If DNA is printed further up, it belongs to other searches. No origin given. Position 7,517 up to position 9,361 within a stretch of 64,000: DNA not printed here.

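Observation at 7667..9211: Orphan MurL-like adenylating protein outside a mur cluster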

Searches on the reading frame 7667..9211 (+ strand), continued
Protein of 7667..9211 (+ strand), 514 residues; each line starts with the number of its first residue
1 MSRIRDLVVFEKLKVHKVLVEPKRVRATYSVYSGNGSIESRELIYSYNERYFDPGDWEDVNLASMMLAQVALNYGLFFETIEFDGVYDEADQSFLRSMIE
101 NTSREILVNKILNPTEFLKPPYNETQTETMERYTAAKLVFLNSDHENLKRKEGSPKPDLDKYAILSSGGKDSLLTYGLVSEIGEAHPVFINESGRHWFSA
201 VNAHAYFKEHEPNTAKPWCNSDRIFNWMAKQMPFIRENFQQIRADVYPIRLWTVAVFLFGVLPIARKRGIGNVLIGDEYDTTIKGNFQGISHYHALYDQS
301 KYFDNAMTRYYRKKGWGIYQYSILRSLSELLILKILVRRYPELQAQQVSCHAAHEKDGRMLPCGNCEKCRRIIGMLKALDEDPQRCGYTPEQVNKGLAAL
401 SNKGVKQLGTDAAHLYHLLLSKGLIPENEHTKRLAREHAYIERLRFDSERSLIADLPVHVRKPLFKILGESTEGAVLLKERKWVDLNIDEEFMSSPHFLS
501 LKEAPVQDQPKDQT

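Call 62: fold_search(model_id=the predicted structure, library=viral)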
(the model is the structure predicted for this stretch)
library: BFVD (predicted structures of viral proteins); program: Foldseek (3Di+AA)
matches with E <= 10: 684; with E <= 0.001: 6
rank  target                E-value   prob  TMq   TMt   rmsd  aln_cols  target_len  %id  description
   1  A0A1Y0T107            1.2e-04  1.00  0.29  0.43  17.2       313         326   13  7-cyano-7-deazaguanine synthase [Pseudomonas phage Noxifer]
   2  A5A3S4                3.0e-04  1.00  0.31  0.49  10.6       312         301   13  (no name in the UniProt tables at hand)
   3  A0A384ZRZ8            3.8e-04  1.00  0.28  0.42   7.6       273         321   14  Adenine alpha hydrolase [Vibrio phage YC]
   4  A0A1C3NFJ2            4.0e-04  1.00  0.29  0.51   8.6       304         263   16  (no name in the UniProt tables at hand)
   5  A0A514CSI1            5.6e-04  1.00  0.29  0.70   6.5       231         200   12  7-cyano-7-deazaguanine synthase [Achromobacter phage Motura]
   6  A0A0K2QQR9            8.8e-04  1.00  0.28  0.47   8.1       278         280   14  7-cyano-7-deazaguanine synthase [Ralstonia phage RSF1]
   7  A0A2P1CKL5            3.6e-03  1.00  0.31  0.32   6.8       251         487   15  7-cyano-7-deazaguanine synthase [Pantoea phage vB_PagS_Vid5]
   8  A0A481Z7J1            2.3e-02  0.06  0.08  0.11  25.9       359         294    9  Deoxynucleoside kinase [Pithovirus LCPAC202]
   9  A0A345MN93            2.4e-02  0.98  0.27  0.59  10.2       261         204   10  (no name in the UniProt tables at hand)
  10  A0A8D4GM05            4.5e-02  0.51  0.15  0.21  12.7       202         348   11  (no name in the UniProt tables at hand)
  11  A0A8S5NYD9            6.7e-02  0.38  0.13  0.33  11.0       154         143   14  Ribonuclease HI [Siphoviridae sp. ctNU74]
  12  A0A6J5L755            7.1e-02  0.10  0.15  0.19  21.4       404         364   11  Uncharacterized protein [uncultured Caudovirales phage]
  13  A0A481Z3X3            1.1e-01  0.51  0.20  0.39   8.1       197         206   10  N-acetylglucosaminylphosphatidylinositol deacetylase [Mimivirus LCMiAC02]
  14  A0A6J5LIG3            1.1e-01  0.41  0.16  0.27  12.3       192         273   16  Uncharacterized protein [uncultured Caudovirales phage]
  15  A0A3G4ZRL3            1.1e-01  0.44  0.16  0.12  12.1       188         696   11  tRNA(Ile)-lysidine synthetase [Dasosvirus sp.]
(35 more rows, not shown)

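Call 63: find_homologous_proteins(query=P0276, max_evalue=1e-10)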
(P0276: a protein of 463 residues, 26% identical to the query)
Query P0276 (463 aa): 5344 proteins with E <= 1e-10 among 8000 candidates; the best 120 are listed.
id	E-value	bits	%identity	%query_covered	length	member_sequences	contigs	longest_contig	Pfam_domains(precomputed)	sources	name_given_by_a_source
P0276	0.0e+0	1046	100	100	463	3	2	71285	PF26298.1,PF26299.1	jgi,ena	-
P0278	1.1e-252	857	82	98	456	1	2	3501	PF26298.1,PF26299.1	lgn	-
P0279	1.5e-227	774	74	97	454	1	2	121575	PF26298.1,PF26299.1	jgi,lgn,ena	-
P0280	2.4e-224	764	73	98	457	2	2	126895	PF26298.1,PF26299.1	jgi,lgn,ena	jgi:hypothetical protein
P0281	7.5e-224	762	70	100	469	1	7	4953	PF26298.1,PF26299.1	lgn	-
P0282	2.9e-223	760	73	98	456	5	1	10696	PF26298.1,PF26299.1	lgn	-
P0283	1.6e-221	754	71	98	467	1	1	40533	PF26298.1,PF26299.1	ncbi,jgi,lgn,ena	ncbi:MAG: hypothetical protein WCX69_00230 [Candidatus Paceibacterota bacterium]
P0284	1.2e-220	751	72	98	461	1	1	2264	PF26298.1,PF26299.1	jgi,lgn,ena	-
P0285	1.9e-220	751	73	97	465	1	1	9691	PF26298.1,PF26299.1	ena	-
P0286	9.6e-220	748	72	97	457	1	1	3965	PF26298.1,PF26299.1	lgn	-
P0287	1.6e-202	692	66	97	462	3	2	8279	PF26298.1,PF26299.1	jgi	-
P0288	1.5e-201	688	68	98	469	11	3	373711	PF26298.1,PF26299.1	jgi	-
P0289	1.4e-200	685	68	98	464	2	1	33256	PF26298.1,PF26299.1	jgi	-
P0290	3.6e-199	680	66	98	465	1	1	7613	PF26298.1,PF26299.1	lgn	-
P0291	1.8e-197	675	67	98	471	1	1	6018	PF26298.1,PF26299.1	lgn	-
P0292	8.2e-186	636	62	99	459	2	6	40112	PF26298.1,PF26299.1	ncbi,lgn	-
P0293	9.3e-186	636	61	98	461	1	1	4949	PF26298.1,PF26299.1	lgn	-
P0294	1.9e-184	632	61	98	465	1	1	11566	PF26298.1,PF26299.1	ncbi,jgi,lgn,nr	ncbi:MAG: hypothetical protein MUD10_01980 [Candidatus Pacebacteria bacterium]|jgi:hypothetical prot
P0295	3.4e-180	618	62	98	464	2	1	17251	PF26298.1,PF26299.1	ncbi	-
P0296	4.9e-178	611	61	98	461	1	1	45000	PF26298.1,PF26299.1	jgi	jgi:hypothetical protein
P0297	2.7e-177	608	58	100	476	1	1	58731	PF26298.1,PF26299.1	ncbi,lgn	-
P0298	6.2e-176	604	59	98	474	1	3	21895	PF26298.1,PF26299.1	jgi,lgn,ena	-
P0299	2.5e-175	602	59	98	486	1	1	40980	PF26298.1,PF26299.1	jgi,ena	-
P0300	3.3e-175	602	61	98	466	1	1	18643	PF26298.1,PF26299.1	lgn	-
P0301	9.0e-175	600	59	98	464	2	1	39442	PF26298.1,PF26299.1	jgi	jgi:hypothetical protein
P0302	1.5e-174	599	59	100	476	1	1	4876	PF26298.1,PF26299.1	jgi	-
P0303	2.4e-174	599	60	97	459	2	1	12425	PF26298.1,PF26299.1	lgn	-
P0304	3.4e-174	598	58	100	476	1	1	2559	PF26298.1,PF26299.1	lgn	-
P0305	4.0e-174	598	60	98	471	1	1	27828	PF26298.1,PF26299.1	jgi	jgi:hypothetical protein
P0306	4.7e-174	598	59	99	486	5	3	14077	PF26298.1,PF26299.1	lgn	-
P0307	7.0e-173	594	58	100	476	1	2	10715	PF26298.1,PF26299.1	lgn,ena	-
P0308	1.4e-172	593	58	98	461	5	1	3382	PF26298.1,PF26299.1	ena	-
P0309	2.8e-172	592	59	98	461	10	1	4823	PF26298.1,PF26299.1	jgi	jgi:hypothetical protein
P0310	2.0e-169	582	57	99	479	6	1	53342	PF26298.1,PF26299.1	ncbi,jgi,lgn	-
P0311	2.7e-169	582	56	98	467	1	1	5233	PF26298.1,PF26299.1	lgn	-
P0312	7.8e-167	574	55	98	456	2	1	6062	PF26298.1,PF26299.1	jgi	-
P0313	8.1e-167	574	67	83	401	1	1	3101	PF26298.1,PF26299.1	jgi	jgi:hypothetical protein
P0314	9.7e-166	570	57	98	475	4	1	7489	PF26298.1,PF26299.1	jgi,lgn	-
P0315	3.1e-165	569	57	96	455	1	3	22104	PF26298.1,PF26299.1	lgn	-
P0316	4.5e-165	568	55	100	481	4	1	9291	PF26298.1,PF26299.1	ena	-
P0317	6.5e-163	561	55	98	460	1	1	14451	PF26298.1,PF26299.1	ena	-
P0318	8.8e-163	561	56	98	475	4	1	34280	PF26298.1,PF26299.1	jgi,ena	-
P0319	4.7e-162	558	55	98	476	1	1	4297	PF26298.1,PF26299.1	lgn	-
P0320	9.6e-162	557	56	99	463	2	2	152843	PF26298.1,PF26299.1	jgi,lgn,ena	-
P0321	1.2e-161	557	58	98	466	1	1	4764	PF26298.1,PF26299.1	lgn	-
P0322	2.7e-160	552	54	98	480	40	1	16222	PF26298.1,PF26299.1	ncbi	-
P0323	2.7e-159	549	55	98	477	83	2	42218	PF26298.1,PF26299.1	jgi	-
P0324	3.0e-157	542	55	98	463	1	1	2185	PF26298.1,PF26299.1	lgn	-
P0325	1.2e-156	540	57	96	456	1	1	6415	PF26298.1,PF26299.1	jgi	jgi:hypothetical protein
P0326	6.2e-154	531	52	98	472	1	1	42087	PF26298.1,PF26299.1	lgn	-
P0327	2.5e-150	520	54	95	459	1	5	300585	PF26298.1,PF26299.1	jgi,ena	jgi:hypothetical protein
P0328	9.0e-150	518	53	98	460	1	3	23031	PF26298.1,PF26299.1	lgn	-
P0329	9.4e-150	518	54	96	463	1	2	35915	PF26298.1,PF26299.1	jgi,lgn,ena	-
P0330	1.1e-149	517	53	98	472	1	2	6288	PF26298.1,PF26299.1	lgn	-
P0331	9.9e-149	514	52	97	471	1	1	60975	PF26298.1,PF26299.1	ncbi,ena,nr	ncbi:hypothetical protein KJA16_00790 [Patescibacteria group bacterium]|nr:hypothetical protein [Pat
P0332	1.1e-148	514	53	98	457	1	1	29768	PF26298.1,PF26299.1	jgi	jgi:hypothetical protein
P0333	4.4e-148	512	55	96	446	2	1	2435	PF26298.1,PF26299.1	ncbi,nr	ncbi:MAG: hypothetical protein NTX14_00390, partial [Candidatus Nealsonbacteria bacterium]|nr:hypoth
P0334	5.5e-148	512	53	98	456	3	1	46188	PF26298.1,PF26299.1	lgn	-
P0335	1.3e-147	511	50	98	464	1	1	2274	PF26298.1,PF26299.1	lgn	-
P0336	1.7e-147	510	53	99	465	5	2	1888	PF26298.1,PF26299.1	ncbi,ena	-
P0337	3.4e-147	509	51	98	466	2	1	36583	PF26298.1,PF26299.1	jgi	-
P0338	9.2e-147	508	52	98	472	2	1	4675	PF26298.1,PF26299.1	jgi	-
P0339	1.5e-146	507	51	97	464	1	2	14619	PF26298.1,PF26299.1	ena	-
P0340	1.9e-146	507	54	98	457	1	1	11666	PF26298.1,PF26299.1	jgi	jgi:hypothetical protein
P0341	6.3e-146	505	52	97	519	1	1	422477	PF26298.1,PF26299.1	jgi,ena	-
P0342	3.2e-145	503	52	97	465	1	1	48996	PF26298.1,PF26299.1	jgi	-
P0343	3.3e-145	503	50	96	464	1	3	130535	PF26298.1,PF26299.1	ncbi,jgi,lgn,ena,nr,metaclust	ncbi:hypothetical protein AMJ49_03635 [Parcubacteria bacterium DG_74_2]|nr:MAG: hypothetical protein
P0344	4.3e-145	502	52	98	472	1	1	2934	PF26298.1,PF26299.1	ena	-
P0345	1.2e-144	501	53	94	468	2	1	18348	PF26298.1,PF26299.1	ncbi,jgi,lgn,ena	-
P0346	3.8e-144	499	52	96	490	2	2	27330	PF26298.1,PF26299.1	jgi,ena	-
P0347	4.5e-144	499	51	97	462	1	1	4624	PF26298.1,PF26299.1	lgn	-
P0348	6.7e-144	498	51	98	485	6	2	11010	PF26298.1,PF26299.1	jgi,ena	-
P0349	7.6e-144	498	50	98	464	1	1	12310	PF26298.1,PF26299.1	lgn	-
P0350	1.6e-143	497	51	98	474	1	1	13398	PF26298.1,PF26299.1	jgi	-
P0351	1.7e-143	497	51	96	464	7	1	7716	PF26298.1,PF26299.1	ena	-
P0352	2.0e-143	497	52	97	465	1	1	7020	PF26298.1,PF26299.1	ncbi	-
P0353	5.2e-143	495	51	98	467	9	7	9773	PF26298.1,PF26299.1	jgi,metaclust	metaclust:\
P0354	5.9e-143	495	49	99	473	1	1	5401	PF26298.1,PF26299.1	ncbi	-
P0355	9.6e-143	495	50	98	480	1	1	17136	PF26298.1,PF26299.1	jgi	-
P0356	1.0e-142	494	51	98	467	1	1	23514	PF26298.1,PF26299.1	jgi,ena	-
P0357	2.4e-142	493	53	97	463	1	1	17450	PF26298.1,PF26299.1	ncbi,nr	ncbi:MAG: hypothetical protein NTZ84_03640 [Candidatus Nealsonbacteria bacterium]|nr:hypothetical pr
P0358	3.1e-142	493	52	96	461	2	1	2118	PF26298.1,PF26299.1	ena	-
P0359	3.9e-142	493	52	96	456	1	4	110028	PF26298.1,PF26299.1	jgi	-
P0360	4.9e-142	492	51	94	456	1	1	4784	PF26298.1,PF26299.1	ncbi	-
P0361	7.4e-142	492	51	97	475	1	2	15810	PF26298.1,PF26299.1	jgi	jgi:hypothetical protein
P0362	7.4e-142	492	51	97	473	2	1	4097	PF26298.1,PF26299.1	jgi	jgi:hypothetical protein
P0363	9.8e-142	491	51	98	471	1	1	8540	PF26298.1,PF26299.1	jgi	jgi:hypothetical protein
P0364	1.1e-141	491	51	95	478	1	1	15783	PF26298.1,PF26299.1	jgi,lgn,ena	-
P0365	1.2e-141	491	51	96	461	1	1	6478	PF26298.1,PF26299.1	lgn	-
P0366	1.6e-141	491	50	97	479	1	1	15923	PF26298.1,PF26299.1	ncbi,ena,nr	ncbi:hypothetical protein KJA14_02615 [Patescibacteria group bacterium]|nr:hypothetical protein [Pat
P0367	1.7e-141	490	49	97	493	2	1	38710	PF26298.1,PF26299.1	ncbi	-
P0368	2.3e-141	490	52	98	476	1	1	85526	PF26298.1,PF26299.1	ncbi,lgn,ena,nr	ncbi:hypothetical protein KJA15_01210 [Patescibacteria group bacterium]|nr:hypothetical protein [Pat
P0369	3.1e-141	490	52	98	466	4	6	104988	PF26298.1,PF26299.1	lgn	-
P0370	3.2e-141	490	51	97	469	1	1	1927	PF26298.1,PF26299.1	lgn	-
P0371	4.2e-141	489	51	97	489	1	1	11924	PF26298.1,PF26299.1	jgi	-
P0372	4.4e-141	489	52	98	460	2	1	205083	PF26298.1,PF26299.1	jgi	-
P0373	4.4e-141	489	51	97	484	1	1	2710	PF26298.1,PF26299.1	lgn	-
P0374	4.6e-141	489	51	96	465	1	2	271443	PF26298.1,PF26299.1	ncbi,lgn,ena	-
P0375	4.7e-141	489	49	98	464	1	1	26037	PF26298.1,PF26299.1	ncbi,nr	ncbi:MAG: hypothetical protein HY577_01195 [Candidatus Nealsonbacteria bacterium]|nr:hypothetical pr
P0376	6.0e-141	489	51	97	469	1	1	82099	PF26298.1,PF26299.1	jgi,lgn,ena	-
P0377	6.7e-141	488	51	98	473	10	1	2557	PF26298.1,PF26299.1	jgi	-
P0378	9.2e-141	488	50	98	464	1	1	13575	PF26298.1,PF26299.1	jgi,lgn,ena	-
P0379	1.0e-140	488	50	98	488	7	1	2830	PF26298.1,PF26299.1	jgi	-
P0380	1.1e-140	488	51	98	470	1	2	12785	PF26298.1,PF26299.1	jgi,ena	-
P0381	1.2e-140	488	52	96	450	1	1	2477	PF26298.1,PF26299.1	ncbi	-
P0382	1.2e-140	488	51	98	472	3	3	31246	PF26298.1,PF26299.1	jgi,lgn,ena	-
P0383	1.5e-140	487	51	97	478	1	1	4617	PF26298.1,PF26299.1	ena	-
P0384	1.8e-140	487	51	97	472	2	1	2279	PF26298.1,PF26299.1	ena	-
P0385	2.2e-140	487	51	95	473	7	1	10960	PF26298.1,PF26299.1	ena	-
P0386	2.6e-140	487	51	98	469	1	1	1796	PF26298.1,PF26299.1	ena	-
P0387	3.4e-140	486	50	98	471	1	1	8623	PF26298.1,PF26299.1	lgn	-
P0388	5.1e-140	486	53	96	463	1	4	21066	PF26298.1,PF26299.1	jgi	jgi:hypothetical protein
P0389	5.3e-140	486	51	98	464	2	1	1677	PF26298.1,PF26299.1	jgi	-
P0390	5.8e-140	485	50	96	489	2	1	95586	PF26298.1,PF26299.1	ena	-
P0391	6.2e-140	485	49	98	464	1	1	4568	PF26298.1,PF26299.1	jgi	-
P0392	6.2e-140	485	51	96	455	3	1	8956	PF26298.1,PF26299.1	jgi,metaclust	metaclust:\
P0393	7.5e-140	485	50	95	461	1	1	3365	PF26298.1,PF26299.1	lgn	-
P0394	7.7e-140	485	51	98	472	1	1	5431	PF26298.1,PF26299.1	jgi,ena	-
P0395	9.3e-140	485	50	96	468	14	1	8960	PF26298.1,PF26299.1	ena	-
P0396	1.1e-139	485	49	98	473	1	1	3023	PF26298.1,PF26299.1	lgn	-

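Call 69: search_protein_families(library=pfam, proteins=[L028:1852-4752:+, L040:4755-6014:+, L009:3840-6659:-, L030:8856-9773:-, L020:13424-14950:+, L024:14990-16396:-, L035:4851-6671:+, L035:6862-7692:+, L018:16726-17796:-], max_evalue=0.001)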
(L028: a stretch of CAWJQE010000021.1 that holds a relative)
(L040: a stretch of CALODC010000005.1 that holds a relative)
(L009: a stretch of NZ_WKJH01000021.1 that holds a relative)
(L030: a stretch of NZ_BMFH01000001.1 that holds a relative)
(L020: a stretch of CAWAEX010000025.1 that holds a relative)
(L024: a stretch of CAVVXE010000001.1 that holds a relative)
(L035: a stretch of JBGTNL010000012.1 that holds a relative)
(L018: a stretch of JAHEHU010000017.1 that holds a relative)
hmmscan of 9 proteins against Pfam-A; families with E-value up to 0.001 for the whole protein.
L028:1852-4752:+ (966 aa): 1 family
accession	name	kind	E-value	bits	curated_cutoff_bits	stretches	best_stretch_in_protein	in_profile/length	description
PF01326.24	PPDK_N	-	3.8e-22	79.4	27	1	619-946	3-320/328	Pyruvate phosphate dikinase, AMP/ATP-binding domain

L040:4755-6014:+ (419 aa): 1 family
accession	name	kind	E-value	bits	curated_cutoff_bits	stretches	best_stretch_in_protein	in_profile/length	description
PF13354.11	Beta-lactamase2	-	4.3e-08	33.2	22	1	106-393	6-213/214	Beta-lactamase enzyme family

L009:3840-6659:- (939 aa): 2 families
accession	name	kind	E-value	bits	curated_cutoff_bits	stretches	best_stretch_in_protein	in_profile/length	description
PF13646.12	HEAT_2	-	4.7e-15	56.1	27.7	0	463-521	22-80/88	HEAT repeats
PF02985.28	HEAT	-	3.2e-07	30.4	23.5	0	478-497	6-25/31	HEAT repeat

L030:8856-9773:- (305 aa): 1 family
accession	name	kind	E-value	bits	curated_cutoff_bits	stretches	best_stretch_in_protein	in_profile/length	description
PF13354.11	Beta-lactamase2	-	4.1e-22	79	22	2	124-275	79-213/214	Beta-lactamase enzyme family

L020:13424-14950:+ (508 aa): 2 families
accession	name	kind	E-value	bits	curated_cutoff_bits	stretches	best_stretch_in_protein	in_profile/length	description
PF00795.27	CN_hydrolase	-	4.7e-37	128.1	23.2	1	231-485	6-255/256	Carbon-nitrogen hydrolase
PF00583.31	Acetyltransf_1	-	4.6e-06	27.3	20.7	1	23-136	3-96/116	Acetyltransferase (GNAT) family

L024:14990-16396:- (468 aa): 1 family
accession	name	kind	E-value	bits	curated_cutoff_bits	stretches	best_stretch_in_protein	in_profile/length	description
PF02233.22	PNTB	-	9.9e-178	592.2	31.7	1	7-460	2-454/456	NAD(P) transhydrogenase beta subunit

L035:4851-6671:+ (606 aa): 1 family
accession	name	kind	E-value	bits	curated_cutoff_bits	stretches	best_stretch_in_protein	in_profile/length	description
PF00115.25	COX1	-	5.3e-137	457.7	34.8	1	37-515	2-436/436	Cytochrome C and Quinol oxidase polypeptide I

L035:6862-7692:+ (276 aa): 1 family
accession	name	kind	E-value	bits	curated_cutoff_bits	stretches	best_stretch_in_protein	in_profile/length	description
PF10988.14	DUF2807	-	3.2e-30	105.7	24.2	1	41-258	1-181/181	Putative auto-transporter adhesin, head GIN domain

L018:16726-17796:- (356 aa): 3 families
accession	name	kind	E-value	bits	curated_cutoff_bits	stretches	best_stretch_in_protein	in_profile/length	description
PF01262.27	AlaDh_PNT_C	-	1.8e-62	211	23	1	139-355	1-205/214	Alanine dehydrogenase/PNT, C-terminal domain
PF05222.21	AlaDh_PNT_N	-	2.3e-26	93.1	30.4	1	8-134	7-135/136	Alanine dehydrogenase/PNT, N-terminal domain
PF02826.25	2-Hacid_dh_C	-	5.6e-07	29.5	25.1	0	161-253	34-126/178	D-isomer specific 2-hydroxyacid dehydrogenase, NAD binding domain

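Call 70: search_solved_structures(query=A6, max_evalue=10)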
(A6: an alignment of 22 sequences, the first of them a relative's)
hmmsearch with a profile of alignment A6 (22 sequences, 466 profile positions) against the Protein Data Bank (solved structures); distinct sequences matched with E-value up to 10: 5.
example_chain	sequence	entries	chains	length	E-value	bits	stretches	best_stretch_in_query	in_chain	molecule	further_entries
3vrh_A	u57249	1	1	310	0.00082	21.4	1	143-180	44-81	Putative uncharacterized protein PH0300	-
5mko_A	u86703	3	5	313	0.00085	21.4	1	143-180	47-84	TtuA PH0300 | PH0300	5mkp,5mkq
2hma_A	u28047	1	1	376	0.42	12.5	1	141-200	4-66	Probable tRNA (5-methylaminomethyl-2-thiouridylate)-methyltransferase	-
9hln_A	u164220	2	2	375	0.69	11.8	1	143-200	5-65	tRNA-specific 2-thiouridylase MnmA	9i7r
9hlv_A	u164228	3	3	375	0.71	11.7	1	143-200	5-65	tRNA-specific 2-thiouridylase MnmA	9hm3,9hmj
